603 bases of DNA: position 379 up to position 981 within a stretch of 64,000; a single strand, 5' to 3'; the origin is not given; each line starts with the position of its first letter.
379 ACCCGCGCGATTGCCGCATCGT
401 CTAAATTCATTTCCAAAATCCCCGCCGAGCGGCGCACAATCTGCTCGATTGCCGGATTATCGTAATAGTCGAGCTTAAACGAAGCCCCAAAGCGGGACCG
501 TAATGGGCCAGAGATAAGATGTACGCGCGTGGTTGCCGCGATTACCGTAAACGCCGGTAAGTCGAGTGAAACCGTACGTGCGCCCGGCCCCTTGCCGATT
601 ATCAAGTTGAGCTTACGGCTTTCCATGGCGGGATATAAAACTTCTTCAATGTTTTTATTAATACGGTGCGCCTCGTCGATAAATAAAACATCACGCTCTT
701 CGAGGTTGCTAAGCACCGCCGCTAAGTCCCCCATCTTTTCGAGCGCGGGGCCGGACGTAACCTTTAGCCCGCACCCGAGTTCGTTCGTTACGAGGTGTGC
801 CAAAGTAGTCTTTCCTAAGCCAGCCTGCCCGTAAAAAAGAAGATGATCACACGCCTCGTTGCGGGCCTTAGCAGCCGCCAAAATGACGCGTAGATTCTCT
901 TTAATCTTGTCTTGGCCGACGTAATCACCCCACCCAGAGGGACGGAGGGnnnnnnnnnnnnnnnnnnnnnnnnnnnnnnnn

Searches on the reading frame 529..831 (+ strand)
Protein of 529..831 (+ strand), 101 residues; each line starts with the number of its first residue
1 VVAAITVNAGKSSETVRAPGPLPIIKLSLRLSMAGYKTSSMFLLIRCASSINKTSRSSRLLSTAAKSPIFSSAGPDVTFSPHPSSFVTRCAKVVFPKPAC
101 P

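Call 50: search_protein_families(library=padloc, alignment_id=A5, max_evalue=0.00001)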
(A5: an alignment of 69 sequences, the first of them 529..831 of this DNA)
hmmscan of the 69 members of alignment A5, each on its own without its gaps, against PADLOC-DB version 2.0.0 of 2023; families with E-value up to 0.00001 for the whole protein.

A. member 1, window:529-831:+ (101 aa): 0 families

B. families by the number of members that match (of 69 scanned): 65 families (the first 25 are shown)
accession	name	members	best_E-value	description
PDLC04140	mad8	2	2.6e-23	mads_8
PDLC03802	RTasHel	1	2.7e-105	DRT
PDLC00114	GajB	1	5.3e-101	UrvD helicase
PDLC00132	GajB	1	2.4e-100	UrvD helicase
PDLC00117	GajB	1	2.8e-75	UrvD helicase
PDLC00127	GajB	1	6.2e-55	UrvD helicase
PDLC00121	GajB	1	2.3e-54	UrvD helicase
PDLC00103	GajB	1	2.3e-54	UrvD helicase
PDLC00119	GajB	1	2.9e-46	UrvD helicase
PDLC00107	GajB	1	1.1e-42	UrvD helicase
PDLC00130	GajB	1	8.3e-42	UrvD helicase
PDLC00122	GajB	1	2e-41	UrvD helicase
PDLC00123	GajB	1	1.1e-40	UrvD helicase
PDLC00104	GajB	1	1.4e-37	UrvD helicase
PDLC00110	GajB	1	1.3e-34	UrvD helicase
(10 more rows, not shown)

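Call 76: search_protein_families(library=padloc, alignment_id=A7, max_evalue=0.001)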
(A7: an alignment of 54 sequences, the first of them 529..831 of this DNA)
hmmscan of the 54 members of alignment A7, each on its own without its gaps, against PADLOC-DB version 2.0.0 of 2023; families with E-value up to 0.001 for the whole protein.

A. member 1, window:529-831:+ (101 aa): 0 families

B. families by the number of members that match (of 54 scanned): 6 families
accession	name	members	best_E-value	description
PDLC04140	mad8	2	0.00016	mads_8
PDLC04134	mad2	1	1.5e-13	mads_2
PDLC01438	Csa3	1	8.4e-05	"CAS-I,CAS-II,CAS-III,CAS-IV,CAS-V,CAS-VI; associated_signaling"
PDLC01993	RtcR--CARF_AAA_HTH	1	9.9e-05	-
PDLC02506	BrxL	1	0.00012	BrxL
PDLC02630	DrmD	1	0.00024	DrmD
